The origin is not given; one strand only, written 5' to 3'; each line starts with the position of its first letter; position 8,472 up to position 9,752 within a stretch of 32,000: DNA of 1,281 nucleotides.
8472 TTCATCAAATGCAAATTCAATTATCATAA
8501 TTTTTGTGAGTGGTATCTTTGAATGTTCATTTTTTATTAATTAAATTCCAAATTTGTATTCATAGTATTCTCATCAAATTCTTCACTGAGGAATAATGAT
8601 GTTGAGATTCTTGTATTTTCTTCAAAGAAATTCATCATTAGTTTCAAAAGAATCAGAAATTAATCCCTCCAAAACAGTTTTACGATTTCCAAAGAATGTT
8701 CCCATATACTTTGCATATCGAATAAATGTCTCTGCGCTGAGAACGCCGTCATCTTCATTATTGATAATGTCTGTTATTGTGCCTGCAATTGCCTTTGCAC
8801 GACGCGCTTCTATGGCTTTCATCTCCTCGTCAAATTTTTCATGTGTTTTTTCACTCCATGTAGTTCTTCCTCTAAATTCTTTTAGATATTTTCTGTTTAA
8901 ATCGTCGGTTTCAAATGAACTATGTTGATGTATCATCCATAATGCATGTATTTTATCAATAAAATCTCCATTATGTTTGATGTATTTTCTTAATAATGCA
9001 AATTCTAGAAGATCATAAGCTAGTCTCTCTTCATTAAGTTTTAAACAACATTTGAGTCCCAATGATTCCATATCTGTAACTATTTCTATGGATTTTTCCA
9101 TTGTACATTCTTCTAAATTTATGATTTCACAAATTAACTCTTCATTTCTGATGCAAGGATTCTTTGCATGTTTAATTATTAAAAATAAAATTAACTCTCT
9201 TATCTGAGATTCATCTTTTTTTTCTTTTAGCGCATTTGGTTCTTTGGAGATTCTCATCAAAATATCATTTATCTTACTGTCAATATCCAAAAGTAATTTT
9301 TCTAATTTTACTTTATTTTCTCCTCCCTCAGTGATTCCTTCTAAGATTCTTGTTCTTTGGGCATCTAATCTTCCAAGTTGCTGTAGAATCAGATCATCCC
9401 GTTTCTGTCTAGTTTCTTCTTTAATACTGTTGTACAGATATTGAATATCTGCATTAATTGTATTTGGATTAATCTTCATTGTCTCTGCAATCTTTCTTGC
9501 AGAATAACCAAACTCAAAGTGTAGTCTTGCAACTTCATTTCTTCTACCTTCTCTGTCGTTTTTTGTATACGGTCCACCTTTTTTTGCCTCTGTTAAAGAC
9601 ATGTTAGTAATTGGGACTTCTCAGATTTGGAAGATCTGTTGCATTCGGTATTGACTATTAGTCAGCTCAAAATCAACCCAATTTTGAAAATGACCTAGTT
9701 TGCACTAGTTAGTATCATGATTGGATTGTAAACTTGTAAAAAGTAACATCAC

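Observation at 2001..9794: AT-rich accessory block with three nuclease-type defence genes between two translation-factor genes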

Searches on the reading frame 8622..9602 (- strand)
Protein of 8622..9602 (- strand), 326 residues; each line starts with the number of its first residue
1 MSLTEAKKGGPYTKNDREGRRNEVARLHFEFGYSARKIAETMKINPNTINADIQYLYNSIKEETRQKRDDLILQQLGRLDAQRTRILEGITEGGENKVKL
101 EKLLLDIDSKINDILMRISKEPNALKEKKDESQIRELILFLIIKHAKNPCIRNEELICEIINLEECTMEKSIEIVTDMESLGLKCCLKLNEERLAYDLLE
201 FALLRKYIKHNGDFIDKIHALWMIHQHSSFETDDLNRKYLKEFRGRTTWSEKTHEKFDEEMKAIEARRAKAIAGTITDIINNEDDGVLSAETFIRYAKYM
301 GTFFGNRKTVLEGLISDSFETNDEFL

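Call 3: search_protein_families(library=pfam, proteins=[window:8622-9602:-], max_evalue=0.01)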
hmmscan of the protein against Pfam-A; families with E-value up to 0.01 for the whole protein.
window:8622-9602:- (326 aa): 0 families

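Call 4: search_protein_families(library=padloc, proteins=[window:8622-9602:-], max_evalue=0.01)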
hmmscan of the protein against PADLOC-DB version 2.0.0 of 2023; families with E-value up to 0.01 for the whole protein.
window:8622-9602:- (326 aa): 1 family
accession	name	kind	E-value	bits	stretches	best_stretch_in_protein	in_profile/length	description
PDLC00696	Effector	-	0.0054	14.4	0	232-263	6-37/189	2TM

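Call 5: search_protein_families(library=ncbifam, proteins=[window:8622-9602:-], max_evalue=0.01)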
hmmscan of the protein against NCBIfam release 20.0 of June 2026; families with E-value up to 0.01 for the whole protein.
window:8622-9602:- (326 aa): 0 families

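Call 14: search_protein_families(library=phrogs, proteins=[window:8622-9602:-], max_evalue=0.01)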
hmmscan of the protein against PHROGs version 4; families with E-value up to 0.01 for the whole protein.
window:8622-9602:- (326 aa): 1 family
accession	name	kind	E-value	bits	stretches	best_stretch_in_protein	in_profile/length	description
phrog_3855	-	DNA, RNA and nucleotide metabolism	0.0026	19.1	1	11-54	59-101/115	HTH DNA binding protein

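Call 18: find_encoding_contigs(protein=window:8622-9602:-, flank=10000, max_places=6)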
Protein window:8622-9602:- (326 aa): 12 contigs read that carry it; 4 places shown.
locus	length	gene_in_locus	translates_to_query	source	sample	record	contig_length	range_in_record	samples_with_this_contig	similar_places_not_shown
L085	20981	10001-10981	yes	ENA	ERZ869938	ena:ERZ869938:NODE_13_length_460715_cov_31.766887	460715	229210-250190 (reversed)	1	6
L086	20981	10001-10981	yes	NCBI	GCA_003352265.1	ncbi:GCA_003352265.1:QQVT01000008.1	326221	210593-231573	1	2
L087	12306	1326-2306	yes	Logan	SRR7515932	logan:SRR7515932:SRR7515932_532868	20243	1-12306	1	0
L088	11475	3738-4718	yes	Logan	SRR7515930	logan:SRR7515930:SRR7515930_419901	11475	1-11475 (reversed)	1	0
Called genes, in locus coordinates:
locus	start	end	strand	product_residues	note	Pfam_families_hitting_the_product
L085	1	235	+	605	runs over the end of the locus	PF00571:CBS, PF02386:TrkH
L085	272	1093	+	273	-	-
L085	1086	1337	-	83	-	-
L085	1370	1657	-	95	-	PF18480:DUF5615 (weak)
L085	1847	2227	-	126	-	PF20364:DUF6659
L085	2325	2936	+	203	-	PF01596:Methyltransf_3, PF13847:Methyltransf_31 (faint), PF13578:Methyltransf_24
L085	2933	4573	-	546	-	-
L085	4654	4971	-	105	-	-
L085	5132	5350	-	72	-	-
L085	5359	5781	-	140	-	-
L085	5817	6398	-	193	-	PF03692:CxxCxxCC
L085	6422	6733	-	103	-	PF01176:eIF-1a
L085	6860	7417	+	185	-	-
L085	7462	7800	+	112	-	-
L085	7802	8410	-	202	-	PF00702:Hydrolase, PF13419:HAD_2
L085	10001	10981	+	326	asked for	-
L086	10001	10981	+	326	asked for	-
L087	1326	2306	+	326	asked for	-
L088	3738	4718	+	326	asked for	-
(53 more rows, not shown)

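Call 19: find_related_loci(query=window:8622-9602:-, collection=viral_contigs, flank=10000)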
Query window:8622-9602:- (326 aa) in viral_contigs; peptide patterns used: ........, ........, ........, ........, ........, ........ (x = any residue, [..] = any of these).
24 stretches matched a pattern, but none encodes a relative of the query by tblastn (E <= 1e-3).

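Call 20: find_homologous_proteins(query=window:8622-9602:-, max_evalue=0.001)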
Query window:8622-9602:- (326 aa): 86 proteins with E <= 0.001 among 1876 candidates.
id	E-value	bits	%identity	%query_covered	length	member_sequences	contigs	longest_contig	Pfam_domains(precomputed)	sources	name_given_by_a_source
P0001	8.8e-211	717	100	100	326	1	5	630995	-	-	-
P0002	3.8e-90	320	48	97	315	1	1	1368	-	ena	-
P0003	1.9e-89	318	48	95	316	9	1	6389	-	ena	-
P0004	1.6e-85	305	50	92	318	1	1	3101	-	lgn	-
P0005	1.2e-83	299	49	95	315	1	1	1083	-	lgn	-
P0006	4.3e-76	274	45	94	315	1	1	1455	-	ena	-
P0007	6.5e-76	274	59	68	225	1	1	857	-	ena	-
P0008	1.1e-75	273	45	94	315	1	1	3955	-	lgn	-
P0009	1.3e-75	273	45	97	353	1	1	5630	-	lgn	-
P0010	2.1e-74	269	45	94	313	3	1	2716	-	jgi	-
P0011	2.2e-74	269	48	84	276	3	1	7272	-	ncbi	ncbi:MAG: hypothetical protein COW27_03490, partial [Nitrosopumilales archaeon CG15_BIG_FIL_POST_REV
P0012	2.4e-74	269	42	96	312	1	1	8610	-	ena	-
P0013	2.9e-74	268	44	94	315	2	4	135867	-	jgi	-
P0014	4.2e-74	268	45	94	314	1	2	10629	-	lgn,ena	-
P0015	5.9e-74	267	47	97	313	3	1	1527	-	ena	-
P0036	8.3e-69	250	40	94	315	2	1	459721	-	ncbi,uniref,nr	ncbi:hypothetical protein C6988_05795 [Nitrosopumilus sp. b1]|uniref:hypothetical protein n=1 Tax=Ni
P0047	4.2e-61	225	40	92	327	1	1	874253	-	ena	-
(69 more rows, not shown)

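Call 21: find_encoding_contigs(protein=P0036, flank=10000, max_places=2)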
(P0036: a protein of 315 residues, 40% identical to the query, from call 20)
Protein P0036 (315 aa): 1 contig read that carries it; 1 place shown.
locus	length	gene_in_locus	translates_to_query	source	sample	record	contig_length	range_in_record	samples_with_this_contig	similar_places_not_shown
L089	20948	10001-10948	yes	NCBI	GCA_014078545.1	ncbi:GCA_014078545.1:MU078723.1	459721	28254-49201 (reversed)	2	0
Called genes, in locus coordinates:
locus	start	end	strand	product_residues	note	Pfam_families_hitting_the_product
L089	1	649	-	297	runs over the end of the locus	PF01978:TrmB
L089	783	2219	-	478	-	PF07992:Pyr_redox_2, PF22366:NDH2_C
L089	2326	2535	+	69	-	-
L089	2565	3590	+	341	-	PF06849:DUF1246, PF06973:DUF1297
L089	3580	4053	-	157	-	-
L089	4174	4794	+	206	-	-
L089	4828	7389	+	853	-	-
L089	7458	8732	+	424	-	PF24269:DUF7467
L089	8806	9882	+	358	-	PF21016:RlmN_N, PF04055:Radical_SAM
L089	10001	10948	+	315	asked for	-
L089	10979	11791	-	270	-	PF01904:DUF72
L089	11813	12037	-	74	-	-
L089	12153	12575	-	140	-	PF00072:Response_reg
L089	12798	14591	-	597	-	-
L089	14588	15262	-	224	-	-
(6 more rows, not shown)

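Call 22: find_encoding_contigs(protein=P0013, flank=10000, max_places=2)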
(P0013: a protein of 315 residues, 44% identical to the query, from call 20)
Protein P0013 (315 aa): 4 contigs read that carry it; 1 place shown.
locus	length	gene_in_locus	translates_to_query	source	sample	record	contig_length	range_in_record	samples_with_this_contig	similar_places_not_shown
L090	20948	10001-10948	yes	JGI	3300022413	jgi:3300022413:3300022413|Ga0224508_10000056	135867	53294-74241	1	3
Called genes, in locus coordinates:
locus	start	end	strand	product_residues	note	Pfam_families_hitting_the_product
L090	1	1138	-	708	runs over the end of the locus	PF04851:ResIII, PF00270:DEAD, PF22527:DEXQc_Suv3, PF00271:Helicase_C, PF21280:Helicase_dom4_arc, PF10391:DNA_pol_lambd_f (faint), PF14520:HHH_5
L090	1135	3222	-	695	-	PF14551:MCM_N, PF17207:MCM_OB, PF00493:MCM, PF01078:Mg_chelatase (faint), PF07728:AAA_5 (weak), PF17855:MCM_lid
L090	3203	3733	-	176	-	PF05916:Sld5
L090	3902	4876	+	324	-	PF13177:DNA_pol3_delta2, PF00004:AAA, PF25361:AAA_lid_RFC1 (faint), PF21960:RCF1-5-like_lid, PF08542:Rep_fac_C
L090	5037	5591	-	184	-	PF00037:Fer4 (faint), PF13183:Fer4_8 (faint), PF13187:Fer4_9 (faint), PF12838:Fer4_7 (faint), PF14697:Fer4_21 (faint), PF13237:Fer4_10 (weak), PF13484:Fer4_16 (weak)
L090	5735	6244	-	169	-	PF13183:Fer4_8 (faint), PF12838:Fer4_7 (faint), PF14697:Fer4_21 (faint), PF12797:Fer4_2 (faint), PF12837:Fer4_6 (faint), PF13237:Fer4_10, PF00037:Fer4 (weak), PF13187:Fer4_9 (weak), +1 more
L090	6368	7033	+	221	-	PF01912:eIF-6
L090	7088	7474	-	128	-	-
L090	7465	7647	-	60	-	-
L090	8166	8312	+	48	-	-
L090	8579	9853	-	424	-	PF13393:tRNA-synt_His, PF00587:tRNA-synt_2b, PF03129:HGTP_anticodon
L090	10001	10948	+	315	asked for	-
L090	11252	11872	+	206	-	-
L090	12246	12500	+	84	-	-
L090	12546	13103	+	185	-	-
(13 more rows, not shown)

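Call 23: find_encoding_contigs(protein=P0047, flank=10000, max_places=2)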
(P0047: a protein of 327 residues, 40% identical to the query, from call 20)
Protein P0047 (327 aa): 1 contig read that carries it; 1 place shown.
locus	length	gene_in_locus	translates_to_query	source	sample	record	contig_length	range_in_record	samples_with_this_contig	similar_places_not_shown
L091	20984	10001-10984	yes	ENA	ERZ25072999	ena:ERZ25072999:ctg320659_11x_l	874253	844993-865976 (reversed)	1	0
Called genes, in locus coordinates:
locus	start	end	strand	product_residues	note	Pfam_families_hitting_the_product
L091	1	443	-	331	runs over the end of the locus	PF00953:Glycos_transf_4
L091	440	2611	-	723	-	PF04851:ResIII, PF00270:DEAD, PF00271:Helicase_C, PF21280:Helicase_dom4_arc, PF14520:HHH_5 (weak)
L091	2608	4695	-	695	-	PF14551:MCM_N, PF17207:MCM_OB, PF00493:MCM, PF01078:Mg_chelatase (faint), PF17855:MCM_lid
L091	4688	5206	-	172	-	PF05916:Sld5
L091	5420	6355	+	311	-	PF00004:AAA, PF13177:DNA_pol3_delta2, PF21960:RCF1-5-like_lid, PF25361:AAA_lid_RFC1 (weak), PF08542:Rep_fac_C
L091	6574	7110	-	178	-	PF13183:Fer4_8 (faint), PF12838:Fer4_7 (faint), PF14697:Fer4_21 (faint), PF12797:Fer4_2 (faint), PF12837:Fer4_6 (faint), PF13237:Fer4_10 (weak), PF13187:Fer4_9 (weak), PF00037:Fer4 (weak), +1 more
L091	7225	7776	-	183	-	PF13183:Fer4_8 (faint), PF12838:Fer4_7 (faint), PF14697:Fer4_21 (faint), PF12797:Fer4_2 (faint), PF12837:Fer4_6 (faint), PF13237:Fer4_10, PF00037:Fer4 (weak), PF13187:Fer4_9 (weak), +1 more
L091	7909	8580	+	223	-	PF01912:eIF-6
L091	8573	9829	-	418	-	PF13393:tRNA-synt_His, PF00587:tRNA-synt_2b, PF03129:HGTP_anticodon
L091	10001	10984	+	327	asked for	-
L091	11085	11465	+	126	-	PF20393:Pro_CA_2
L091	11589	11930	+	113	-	-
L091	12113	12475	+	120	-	PF20364:DUF6659 (weak)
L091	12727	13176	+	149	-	PF28469:DUF8410 (weak)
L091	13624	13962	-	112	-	PF00382:TFIIB (weak)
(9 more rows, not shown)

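Call 71: predict_structure(alignment_id=A4)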
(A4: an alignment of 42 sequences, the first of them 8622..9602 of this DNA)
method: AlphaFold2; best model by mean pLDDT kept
length: 326 residues; sequences in the alignment: 42
mean_pLDDT: 78.4   pTM: 0.53
mean pLDDT of the five models: 78.4, 78.2, 77.8, 77.3, 75.2
residues with pLDDT >= 90: 104; 70-90: 146; 50-70: 35; < 50: 41
segments of 3 or more residues with pLDDT < 50: 1-9, 121-128, 304-326
pLDDT, mean of each block of 10 residues (from residue 1): 41 72 85 85 85 80 54 71 79 77 83 69 46 90 91 91 87 91 89 90 90 89 93 94 90 95 93 89 69 83 48 42 38
secondary structure, 60 per line:
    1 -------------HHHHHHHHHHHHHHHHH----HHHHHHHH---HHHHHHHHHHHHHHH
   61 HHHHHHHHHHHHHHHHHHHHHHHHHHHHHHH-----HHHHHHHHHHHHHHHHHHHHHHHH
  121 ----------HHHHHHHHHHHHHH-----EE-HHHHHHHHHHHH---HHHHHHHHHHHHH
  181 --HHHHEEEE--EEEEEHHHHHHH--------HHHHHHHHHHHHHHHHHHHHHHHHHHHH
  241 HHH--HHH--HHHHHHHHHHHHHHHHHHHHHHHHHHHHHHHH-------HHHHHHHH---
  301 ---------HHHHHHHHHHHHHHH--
elements in order: H14-30 H35-42 H46-91 H97-120 H131-144 H153-164 H168-180 H183-186 E187-190 E193-197 H198-204 H213-243 H251-282 H290-297 H310-324

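Call 73: fold_search(model_id=the predicted structure, library=pdb)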
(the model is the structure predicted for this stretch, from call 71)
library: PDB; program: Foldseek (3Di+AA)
matches with E <= 10: 187; with E <= 0.001: 0
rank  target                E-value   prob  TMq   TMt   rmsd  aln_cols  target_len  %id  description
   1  1xsv_A                4.8e-01  0.96  0.15  0.42   7.2        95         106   14  X-ray crystal structure of conserved hypothetical UPF0122 protein SAV1236 from Staphylococcus aureus subsp. aureus Mu5 (released 2004-10-26)
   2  7jk6_E                5.9e-01  0.18  0.15  0.13  18.4       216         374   13  Structure of Drosophila ORC in the active conformation (released 2020-09-09)
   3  8r7y_B                7.7e-01  1.00  0.14  0.14   1.4        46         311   28  Deoxyribonucleoside regulator DeoR in complex with the DNA operator (released 2024-06-19)
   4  2ot3_A                8.5e-01  0.12  0.15  0.18  25.0       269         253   13  Crystal structure of rabex-5 VPS9 domain in complex with nucleotide free RAB21 (released 2007-04-24)
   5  7bhy_C                1.0e+00  1.00  0.14  0.77   1.3        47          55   28  DNA-binding domain of DeoR in complex with the DNA operator (released 2021-11-10)
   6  8g0l_B                1.2e+00  0.08  0.14  0.06  25.1       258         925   13  Semi-synthetic CoA-alpha-Synuclein Constructs Trap N-terminal Acetyltransferase NatB for Binding Mechanism Studies (released 2023-05-03)
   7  8r7y_A                1.2e+00  0.99  0.14  0.14   1.6        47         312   30  Deoxyribonucleoside regulator DeoR in complex with the DNA operator (released 2024-06-19)
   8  1s7o_B                1.4e+00  0.69  0.17  0.42  11.0       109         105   10  Crystal structure of putative DNA binding protein SP_1288 from Streptococcus pygenes (released 2004-06-29)
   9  5ihf_A                1.4e+00  0.38  0.17  0.41   7.0        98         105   14  Salmonella Typhimurium VirG-like (STV) protein (released 2017-03-08)
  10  7xge_A                1.5e+00  0.33  0.22  0.40  16.9       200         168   13  Crystal structure of MCL-1 in complex with computationally designed inhibitor protein (released 2022-07-20)
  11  1rke_A                1.5e+00  0.10  0.16  0.18  18.0       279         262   11  Human vinculin head (1-258) in complex with human vinculin tail (879-1066) (released 2004-01-13)
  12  8vug_D                1.5e+00  0.06  0.15  0.14  31.6       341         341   13  Crystal Structure of human Tryptophan 2,3-dioxygenase in complex with PPN1 inhibitor (released 2024-08-21)
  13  6d03_E                1.6e+00  0.03  0.11  0.08  33.9       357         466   13  Cryo-EM structure of a Plasmodium vivax invasion complex essential for entry into human reticulocytes; one molecule of (released 2018-06-20)
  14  6rwa_A                1.7e+00  0.04  0.11  0.02  52.6       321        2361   15  Cryo-EM structure of Photorhabdus luminescens TcdA4 (released 2019-10-23)
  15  9mlg_A                1.7e+00  0.04  0.11  0.02  52.2       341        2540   13  Xenorhabdus nematophilus XptA2 State 2, 1181insYWK1183, D1182T mutant (released 2025-01-15)
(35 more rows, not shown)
